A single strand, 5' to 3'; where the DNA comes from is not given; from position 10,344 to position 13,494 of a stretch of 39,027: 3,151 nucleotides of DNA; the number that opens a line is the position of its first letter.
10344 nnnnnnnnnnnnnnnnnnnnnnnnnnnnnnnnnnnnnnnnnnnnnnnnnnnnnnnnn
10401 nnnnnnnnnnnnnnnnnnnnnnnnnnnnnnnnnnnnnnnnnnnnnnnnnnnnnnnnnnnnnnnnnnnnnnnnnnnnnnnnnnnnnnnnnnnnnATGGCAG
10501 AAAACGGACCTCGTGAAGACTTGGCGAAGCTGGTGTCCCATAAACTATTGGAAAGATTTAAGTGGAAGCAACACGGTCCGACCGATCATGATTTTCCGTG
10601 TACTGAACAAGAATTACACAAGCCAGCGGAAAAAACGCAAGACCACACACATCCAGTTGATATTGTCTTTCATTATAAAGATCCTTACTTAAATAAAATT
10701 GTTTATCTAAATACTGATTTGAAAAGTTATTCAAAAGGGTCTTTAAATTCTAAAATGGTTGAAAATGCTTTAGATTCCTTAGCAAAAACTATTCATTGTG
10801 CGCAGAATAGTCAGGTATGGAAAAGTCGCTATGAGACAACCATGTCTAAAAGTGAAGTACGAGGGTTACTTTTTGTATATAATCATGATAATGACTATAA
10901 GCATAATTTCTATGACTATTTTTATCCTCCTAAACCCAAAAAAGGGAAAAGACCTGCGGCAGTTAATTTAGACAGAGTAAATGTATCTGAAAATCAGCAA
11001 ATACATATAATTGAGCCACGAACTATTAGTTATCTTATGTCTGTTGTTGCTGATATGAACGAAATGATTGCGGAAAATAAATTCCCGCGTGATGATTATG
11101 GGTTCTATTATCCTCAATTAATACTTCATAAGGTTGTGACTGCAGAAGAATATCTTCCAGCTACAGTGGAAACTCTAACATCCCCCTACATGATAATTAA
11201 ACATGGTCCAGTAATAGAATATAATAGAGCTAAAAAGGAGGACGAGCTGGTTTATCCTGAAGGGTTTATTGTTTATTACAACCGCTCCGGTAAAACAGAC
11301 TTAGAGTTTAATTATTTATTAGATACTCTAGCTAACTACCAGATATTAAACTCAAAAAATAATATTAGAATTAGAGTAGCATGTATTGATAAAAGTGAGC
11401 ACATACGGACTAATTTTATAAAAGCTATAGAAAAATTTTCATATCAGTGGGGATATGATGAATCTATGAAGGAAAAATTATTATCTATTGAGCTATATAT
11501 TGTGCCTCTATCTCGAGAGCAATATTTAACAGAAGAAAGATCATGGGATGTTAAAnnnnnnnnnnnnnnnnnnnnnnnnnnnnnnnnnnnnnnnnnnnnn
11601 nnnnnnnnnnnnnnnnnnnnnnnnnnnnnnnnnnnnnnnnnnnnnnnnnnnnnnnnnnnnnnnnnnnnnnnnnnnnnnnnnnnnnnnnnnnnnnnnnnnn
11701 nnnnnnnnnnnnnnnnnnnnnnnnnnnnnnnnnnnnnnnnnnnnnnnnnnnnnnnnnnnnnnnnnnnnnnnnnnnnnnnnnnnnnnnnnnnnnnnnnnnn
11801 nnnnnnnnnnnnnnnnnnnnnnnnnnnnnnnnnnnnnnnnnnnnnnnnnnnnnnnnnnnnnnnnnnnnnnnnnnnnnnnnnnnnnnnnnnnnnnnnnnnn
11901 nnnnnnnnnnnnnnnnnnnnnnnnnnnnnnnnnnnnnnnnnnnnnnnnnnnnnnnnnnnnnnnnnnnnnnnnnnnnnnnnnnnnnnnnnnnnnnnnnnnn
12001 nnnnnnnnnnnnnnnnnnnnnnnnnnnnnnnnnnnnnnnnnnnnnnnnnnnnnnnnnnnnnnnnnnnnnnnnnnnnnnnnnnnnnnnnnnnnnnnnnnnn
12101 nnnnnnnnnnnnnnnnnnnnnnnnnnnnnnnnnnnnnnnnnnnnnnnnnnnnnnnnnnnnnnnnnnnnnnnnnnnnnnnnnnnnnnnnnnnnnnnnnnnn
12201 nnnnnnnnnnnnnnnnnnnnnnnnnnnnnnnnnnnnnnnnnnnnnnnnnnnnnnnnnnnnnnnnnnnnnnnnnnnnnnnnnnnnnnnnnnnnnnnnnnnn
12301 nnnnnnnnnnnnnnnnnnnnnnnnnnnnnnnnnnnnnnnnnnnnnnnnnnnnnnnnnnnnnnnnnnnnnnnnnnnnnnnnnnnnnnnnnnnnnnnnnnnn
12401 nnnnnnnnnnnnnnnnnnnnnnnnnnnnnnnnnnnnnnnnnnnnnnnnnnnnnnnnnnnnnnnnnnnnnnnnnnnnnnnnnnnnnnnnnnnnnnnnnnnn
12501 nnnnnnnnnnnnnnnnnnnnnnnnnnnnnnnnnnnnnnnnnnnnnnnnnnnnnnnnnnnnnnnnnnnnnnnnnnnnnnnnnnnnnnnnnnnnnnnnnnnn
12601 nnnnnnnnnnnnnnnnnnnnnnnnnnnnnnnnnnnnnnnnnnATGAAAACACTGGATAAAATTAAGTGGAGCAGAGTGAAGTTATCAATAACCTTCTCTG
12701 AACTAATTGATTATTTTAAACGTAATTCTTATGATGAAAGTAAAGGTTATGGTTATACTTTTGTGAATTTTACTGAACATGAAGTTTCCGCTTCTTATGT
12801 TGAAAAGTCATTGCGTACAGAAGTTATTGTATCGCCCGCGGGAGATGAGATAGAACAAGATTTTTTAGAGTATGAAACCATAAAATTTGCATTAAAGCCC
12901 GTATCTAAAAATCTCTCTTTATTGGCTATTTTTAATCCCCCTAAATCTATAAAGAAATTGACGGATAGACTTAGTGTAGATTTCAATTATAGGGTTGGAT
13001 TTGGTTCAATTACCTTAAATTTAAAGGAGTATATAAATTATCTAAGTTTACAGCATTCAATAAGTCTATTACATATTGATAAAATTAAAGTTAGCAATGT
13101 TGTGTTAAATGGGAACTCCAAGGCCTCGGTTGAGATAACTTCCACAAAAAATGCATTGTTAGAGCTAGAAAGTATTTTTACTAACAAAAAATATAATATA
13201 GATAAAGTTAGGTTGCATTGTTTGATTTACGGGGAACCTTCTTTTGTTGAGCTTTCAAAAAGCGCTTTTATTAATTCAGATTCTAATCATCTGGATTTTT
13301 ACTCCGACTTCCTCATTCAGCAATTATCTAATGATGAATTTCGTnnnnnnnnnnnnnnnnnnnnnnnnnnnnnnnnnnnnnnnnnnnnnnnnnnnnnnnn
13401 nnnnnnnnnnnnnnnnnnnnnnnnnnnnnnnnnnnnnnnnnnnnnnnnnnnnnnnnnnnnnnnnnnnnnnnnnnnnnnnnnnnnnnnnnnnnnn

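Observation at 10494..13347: AT-rich three-gene operon of unrecognised proteins in the prophage hotspot between replication gene A and the portal gene: candidate new anti-phage defence system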

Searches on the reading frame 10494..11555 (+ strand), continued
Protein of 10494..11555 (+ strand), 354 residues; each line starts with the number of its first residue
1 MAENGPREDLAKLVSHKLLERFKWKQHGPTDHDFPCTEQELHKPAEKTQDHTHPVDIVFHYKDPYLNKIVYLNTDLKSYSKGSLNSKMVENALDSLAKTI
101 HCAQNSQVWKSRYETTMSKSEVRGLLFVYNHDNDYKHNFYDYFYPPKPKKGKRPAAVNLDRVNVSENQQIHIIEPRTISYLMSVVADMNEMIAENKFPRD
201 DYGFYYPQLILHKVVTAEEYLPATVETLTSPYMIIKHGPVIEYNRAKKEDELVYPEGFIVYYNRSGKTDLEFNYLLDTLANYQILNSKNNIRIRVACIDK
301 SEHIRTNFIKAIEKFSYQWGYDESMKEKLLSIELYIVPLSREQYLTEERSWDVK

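Call 73: search_protein_families(library=ncbifam, alignment_id=A5, max_evalue=1)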
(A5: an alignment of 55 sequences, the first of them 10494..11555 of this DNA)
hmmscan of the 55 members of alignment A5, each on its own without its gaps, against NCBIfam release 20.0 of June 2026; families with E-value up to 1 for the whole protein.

A. member 1, window:10494-11555:+ (354 aa): 1 family
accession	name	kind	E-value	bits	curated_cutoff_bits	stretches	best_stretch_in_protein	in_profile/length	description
NF047933.1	antiphage_GapS4a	subfamily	1.9e-10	40.5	270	1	15-211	16-198/302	GapS4a family protein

B. families by the number of members that match (of 55 scanned): 10 families
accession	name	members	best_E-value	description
NF047933.1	antiphage_GapS4a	30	8.3e-13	GapS4a family protein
NF011707.0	PRK15128.1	2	0.02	23S rRNA (cytosine(1962)-C(5))-methyltransferase RlmI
NF000809.0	PRK00059.1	1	0.0027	peptidylprolyl isomerase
TIGR01741.1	staph_tand_hypo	1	0.0053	TIGR01741 family protein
NF006066.0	PRK08207.2-5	1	0.014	coproporphyrinogen III oxidase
TIGR01634.1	tail_P2_I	1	0.099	phage tail protein I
NF002000.0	PRK00801.1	1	0.12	hypothetical protein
TIGR01941.1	nqrF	1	0.13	NADH:ubiquinone reductase (Na(+)-transporting) subunit F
NF005822.0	PRK07708.1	1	0.15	hypothetical protein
NF041469.2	spor_prot_SB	1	0.16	stage II sporulation protein SB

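Call 96: search_protein_families(library=pfam, alignment_id=A8, max_evalue=0.00001)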
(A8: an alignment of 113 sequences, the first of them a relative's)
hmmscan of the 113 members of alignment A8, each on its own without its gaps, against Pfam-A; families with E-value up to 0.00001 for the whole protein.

A. member 1, L002:3399-4793:- (465 aa): 4 families
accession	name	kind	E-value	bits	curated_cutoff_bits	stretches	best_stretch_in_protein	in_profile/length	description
PF13361.12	UvrD_C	-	1.6e-12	48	25.6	1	382-445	285-349/350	UvrD-like helicase C-terminal domain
PF01443.25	Viral_helicase1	-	8.1e-07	29.5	21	0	365-441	161-226/228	Viral superfamily 1 RNA helicase core domain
PF13245.12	AAA_19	-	2.8e-06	28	25.1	0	23-251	12-131/134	AAA domain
PF00270.35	DEAD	-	3.7e-06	27.2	26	0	25-154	17-140/167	DEAD/DEAH box helicase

B. families by the number of members that match (of 113 scanned): 125 families (the first 25 are shown)
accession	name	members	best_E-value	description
PF00589.27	Phage_integrase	5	1.3e-30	Phage integrase family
PF13356.12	Arm-DNA-bind_3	4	3.7e-27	Arm DNA-binding domain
PF22022.2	Phage_int_M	4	1.4e-23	Phage integrase central domain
PF07669.17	Eco57I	3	3.1e-36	Eco57I restriction-modification methylase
PF13361.12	UvrD_C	3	8.4e-27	UvrD-like helicase C-terminal domain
PF02661.23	Fic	3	4e-18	Fic/DOC family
PF02384.22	N6_Mtase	2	2.4e-59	N-6 DNA Methylase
PF00817.25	IMS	2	2.6e-49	impB/mucB/samB family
PF00884.28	Sulfatase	2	5.8e-44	Sulfatase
PF07690.21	MFS_1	2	2e-43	Major Facilitator Superfamily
PF13776.11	DUF4172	2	9.5e-32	Domain of unknown function (DUF4172)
PF04610.19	TrbL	2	8.1e-31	TrbL/VirB6 plasmid conjugal transfer protein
PF13304.12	AAA_21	2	7.5e-27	AAA domain, putative AbiEii toxin, Type IV TA system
PF13649.12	Methyltransf_25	2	4.7e-26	Methyltransferase domain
PF08241.18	Methyltransf_11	2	7.5e-25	Methyltransferase domain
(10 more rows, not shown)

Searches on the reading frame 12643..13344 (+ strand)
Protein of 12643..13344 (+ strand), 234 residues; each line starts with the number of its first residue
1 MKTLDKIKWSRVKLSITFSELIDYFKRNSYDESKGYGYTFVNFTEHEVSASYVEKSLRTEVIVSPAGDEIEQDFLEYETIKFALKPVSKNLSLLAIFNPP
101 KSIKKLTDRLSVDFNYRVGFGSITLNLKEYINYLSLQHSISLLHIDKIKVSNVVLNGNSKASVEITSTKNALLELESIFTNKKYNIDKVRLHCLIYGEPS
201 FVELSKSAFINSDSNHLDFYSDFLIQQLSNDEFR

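Call 3: search_protein_families(library=padloc, proteins=[window:12643-13344:+], max_evalue=1)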
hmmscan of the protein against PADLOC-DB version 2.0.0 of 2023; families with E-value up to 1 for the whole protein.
window:12643-13344:+ (234 aa): 1 family
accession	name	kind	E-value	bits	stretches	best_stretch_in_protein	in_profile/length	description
PDLC03006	Hp3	-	3.1e-14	51.3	1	5-189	2-181/227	-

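Call 4: search_protein_families(library=pfam, proteins=[window:12643-13344:+], max_evalue=1)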
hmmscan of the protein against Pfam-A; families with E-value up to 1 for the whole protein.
window:12643-13344:+ (234 aa): 0 families

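Call 5: search_protein_families(library=ncbifam, proteins=[window:12643-13344:+], max_evalue=1)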
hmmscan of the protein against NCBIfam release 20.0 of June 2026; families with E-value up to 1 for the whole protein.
window:12643-13344:+ (234 aa): 0 families

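Call 6: search_protein_families(library=phrogs, proteins=[window:12643-13344:+], max_evalue=1)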
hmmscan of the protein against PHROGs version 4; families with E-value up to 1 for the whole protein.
window:12643-13344:+ (234 aa): 1 family
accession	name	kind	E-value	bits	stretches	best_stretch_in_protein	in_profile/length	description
phrog_5850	-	unknown function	5.3e-49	167.8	1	6-218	3-215/228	-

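Call 33: find_homologous_proteins(query=window:12643-13344:+, max_evalue=0.001)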
Query window:12643-13344:+ (234 aa): 3 proteins with E <= 0.001 among 377 candidates.
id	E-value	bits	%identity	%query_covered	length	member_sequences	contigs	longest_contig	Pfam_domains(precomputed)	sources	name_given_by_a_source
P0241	1.5e-144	497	100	100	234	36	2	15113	-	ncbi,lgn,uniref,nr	ncbi:hypothetical protein MWG62_21445 [Escherichia coli]|uniref:hypothetical protein n=1 Tax=Escheri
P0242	4.6e-83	296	62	100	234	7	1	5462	-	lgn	-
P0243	7.0e-83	296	59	99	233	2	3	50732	-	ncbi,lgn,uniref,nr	ncbi:hypothetical protein NB694_004395 [Pantoea ananatis]|uniref:hypothetical protein n=1 Tax=Pantoe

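Call 64: search_solved_structures(query=A3, max_evalue=10)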
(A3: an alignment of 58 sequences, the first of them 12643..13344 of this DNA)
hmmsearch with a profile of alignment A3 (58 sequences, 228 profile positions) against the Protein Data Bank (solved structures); distinct sequences matched with E-value up to 10: 1.
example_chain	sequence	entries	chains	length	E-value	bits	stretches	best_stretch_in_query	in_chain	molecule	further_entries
1t4a_A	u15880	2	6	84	0.3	13.7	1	54-128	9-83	PurS | Hypothetical UPF0062 protein yexA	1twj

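Call 74: search_protein_families(library=pfam, alignment_id=A3, max_evalue=1)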
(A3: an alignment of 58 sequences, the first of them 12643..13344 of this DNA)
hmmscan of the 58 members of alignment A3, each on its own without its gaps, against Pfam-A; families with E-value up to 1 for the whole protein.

A. member 1, window:12643-13344:+ (234 aa): 0 families

B. families by the number of members that match (of 58 scanned): 31 families (the first 25 are shown)
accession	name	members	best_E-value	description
PF01992.21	vATP-synt_AC39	1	0.0013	ATP synthase (C/AC39) subunit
PF10105.14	DUF2344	1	0.0062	Uncharacterized protein conserved in bacteria (DUF2344)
PF11582.13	DUF3240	1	0.0064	Protein of unknown function (DUF3240)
PF08866.15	DUF1831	1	0.0078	Putative amino acid metabolism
PF07660.19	STN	1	0.023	Secretin and TonB N terminus short domain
PF20299.4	NARF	1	0.03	Nucleotidyltransferase-Associated Rossmannoid Fold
PF22637.2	CBM_4_9_1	1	0.036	BppA domain 1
PF17166.9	DUF5126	1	0.054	Domain of unknown function (DUF5126)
PF12799.13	LRR_4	1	0.054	Leucine Rich repeats (2 copies)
PF16106.10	DUF4824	1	0.061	Domain of unknown function (DUF4824)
PF13535.11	ATP-grasp_4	1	0.072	ATP-grasp domain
PF02443.22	Circo_capsid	1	0.076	Circovirus capsid protein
PF06389.16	Filo_VP24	1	0.078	Filovirus membrane-associated protein VP24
PF14624.11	Vwaint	1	0.086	VWA / Hh protein intein-like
PF20547.3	DUF6761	1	0.086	Family of unknown function (DUF6761)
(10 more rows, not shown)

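Call 75: search_protein_families(library=ncbifam, alignment_id=A3, max_evalue=1)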
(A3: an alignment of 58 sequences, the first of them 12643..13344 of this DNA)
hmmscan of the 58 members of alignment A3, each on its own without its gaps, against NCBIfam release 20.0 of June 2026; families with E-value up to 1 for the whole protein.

A. member 1, window:12643-13344:+ (234 aa): 0 families

B. families by the number of members that match (of 58 scanned): 19 families
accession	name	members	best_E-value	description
NF041495.1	MobB_relaxase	1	0.021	MobB family relaxase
NF004594.0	PRK05928.4-3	1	0.029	uroporphyrinogen-III synthase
NF002612.0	PRK02261.1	1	0.041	methylaspartate mutase subunit S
TIGR03881.1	KaiC_arch_4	1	0.044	KaiC domain-containing protein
NF045805.1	MethMoxGammaMmoZ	1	0.046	aromatic/alkene monooxygenase hydroxylase subunit gamma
NF047522.1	LIC_12613_fam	1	0.049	LIC_12613 family protein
NF003818.2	PRK05409.1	1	0.051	HvfB family MNIO-type RiPP peptide maturase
TIGR01830.1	3oxo_ACP_reduc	1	0.058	3-oxoacyl-[acyl-carrier-protein] reductase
TIGR03492.1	TIGR03492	1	0.059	lipid-A-disaccharide synthase-related protein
TIGR04203.1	RPT_S_cricet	1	0.066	TIGR04203-type repeat-containing surface protein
NF033678.1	C69_fam_dipept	1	0.069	C69 family dipeptidase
NF033539.1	transpos_IS1380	1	0.085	IS1380 family transposase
NF007151.0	PRK09585.3-6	1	0.086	anhydro-N-acetylmuramic acid kinase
NF038340.1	SAR2788_fam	1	0.11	SAR2788 family putative toxin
NF041539.1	choice_anch_R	1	0.12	choice-of-anchor R domain-containing protein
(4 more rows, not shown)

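Call 97: search_protein_representatives(protein=window:12643-13344:+)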
Query: 234 residues. Proteins with E-value up to 0.001 (for the whole library): 330; up to 1e-10: 106; up to 1e-30: 6. The best 150 are listed.
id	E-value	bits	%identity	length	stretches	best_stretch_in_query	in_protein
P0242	1.5e-83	296.1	62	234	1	1-234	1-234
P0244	1.0e-54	201.9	41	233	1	3-231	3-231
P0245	3.2e-49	183.9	38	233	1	2-229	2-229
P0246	3.3e-33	131.6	35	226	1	6-223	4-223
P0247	8.5e-33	130.2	35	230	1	5-224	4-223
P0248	9.6e-33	130.1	34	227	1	4-216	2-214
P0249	1.1e-30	123.3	31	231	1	1-228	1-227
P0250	4.3e-28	114.8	31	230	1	4-218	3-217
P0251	8.0e-28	114.0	28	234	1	4-225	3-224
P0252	1.0e-26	110.4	30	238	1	3-223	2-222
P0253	2.3e-25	106.0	26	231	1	6-221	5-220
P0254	9.0e-25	104.0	31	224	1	20-221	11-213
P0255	3.6e-24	102.1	31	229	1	3-212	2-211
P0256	6.1e-24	101.3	31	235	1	12-226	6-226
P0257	8.4e-23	97.6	29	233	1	25-208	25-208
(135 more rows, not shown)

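Call 104: predict_structure(alignment_id=A9)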
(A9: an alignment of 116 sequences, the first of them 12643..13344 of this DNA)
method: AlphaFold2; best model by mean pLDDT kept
length: 234 residues; sequences in the alignment: 116
mean_pLDDT: 96.7   pTM: 0.89
mean pLDDT of the five models: 96.7, 96.4, 96.2, 95.9, 95.4
residues with pLDDT >= 90: 229; 70-90: 5; 50-70: 0; < 50: 0
segments of 3 or more residues with pLDDT < 50: none
pLDDT, mean of each block of 10 residues (from residue 1): 93 97 97 97 96 98 98 98 97 98 97 98 97 97 98 97 98 97 97 97 98 94 94 86
secondary structure, 60 per line:
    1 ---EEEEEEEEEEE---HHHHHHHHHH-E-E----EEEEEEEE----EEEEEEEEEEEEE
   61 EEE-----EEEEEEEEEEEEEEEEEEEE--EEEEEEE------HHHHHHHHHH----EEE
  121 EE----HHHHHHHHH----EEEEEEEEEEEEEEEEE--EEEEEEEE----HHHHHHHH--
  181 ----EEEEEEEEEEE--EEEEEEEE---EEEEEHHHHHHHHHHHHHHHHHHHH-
elements in order: E4-14 H18-27 E36-43 E48-63 E69-88 E91-97 H104-113 E118-122 H127-135 E140-156 E159-166 H171-178 E185-195 E198-205 E209-213 H214-233

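Call 110: fold_search(model_id=the predicted structure, library=pdb)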
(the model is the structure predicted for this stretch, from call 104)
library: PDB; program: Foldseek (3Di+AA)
matches with E <= 10: 913; with E <= 0.001: 5
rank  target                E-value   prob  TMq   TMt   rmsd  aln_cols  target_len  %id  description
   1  2owl_B                1.8e-05  1.00  0.51  0.42   7.9       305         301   10  Crystal structure of E. coli RdgC (released 2007-03-20)
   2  2owy_A                2.4e-05  1.00  0.48  0.39   8.3       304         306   13  The recombination-associated protein RdgC adopts a novel toroidal architecture for DNA binding (released 2007-11-20)
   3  2owl_A                4.4e-05  1.00  0.51  0.42   9.6       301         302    9  Crystal structure of E. coli RdgC (released 2007-03-20)
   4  4kr1                  7.7e-04  1.00  0.35  0.37  16.1       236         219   11  Crystal structure of the kinetechore protein Iml3 from budding yeast (released 2013-12-18)
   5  7qoo_L                9.5e-04  1.00  0.48  0.39   9.4       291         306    9  Structure of the human inner kinetochore CCAN complex (released 2022-06-08)
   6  4it3                  1.1e-03  1.00  0.40  0.42  16.3       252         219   12  Crystal Structure of Iml3 from S. cerevisiae (released 2013-10-16)
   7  7pkn_L                3.3e-03  1.00  0.47  0.39   9.9       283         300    9  Structure of the human CCAN deltaCT complex (released 2022-04-27)
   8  7r5v_L                4.1e-03  1.00  0.44  0.37  15.3       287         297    9  Structure of the human CCAN CENP-A alpha-satellite complex (released 2022-04-27)
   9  7r5s_L                4.1e-03  0.99  0.41  0.33  11.8       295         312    9  Structure of the human CCAN bound to alpha satellite DNA (released 2022-04-27)
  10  9nw3_3A               4.1e-03  0.20  0.11  0.08  26.1       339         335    8  Ciliary tip central pair (released 2025-07-30)
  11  6v04                  5.6e-03  0.41  0.18  0.16  20.6       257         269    7  DynU16 crystal structure, a putative protein in the dynemicin biosynthetic locus (released 2020-11-18)
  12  4je3_A                8.9e-03  0.99  0.39  0.37  17.7       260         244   10  An Iml3-Chl4 heterodimer links the core centromere to factors required for accurate chromosome segregation (released 2013-10-16)
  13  7xho_L                1.1e-02  0.99  0.44  0.36  10.6       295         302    9  Structure of human inner kinetochore CCAN complex (released 2022-12-14)
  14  3ub1_C                1.1e-02  0.51  0.17  0.16  21.4       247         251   11  Ntf2 like protein involved in plasmid conjugation (released 2012-02-08)
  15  3ub1_D                1.2e-02  0.41  0.17  0.16  18.9       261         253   10  Ntf2 like protein involved in plasmid conjugation (released 2012-02-08)
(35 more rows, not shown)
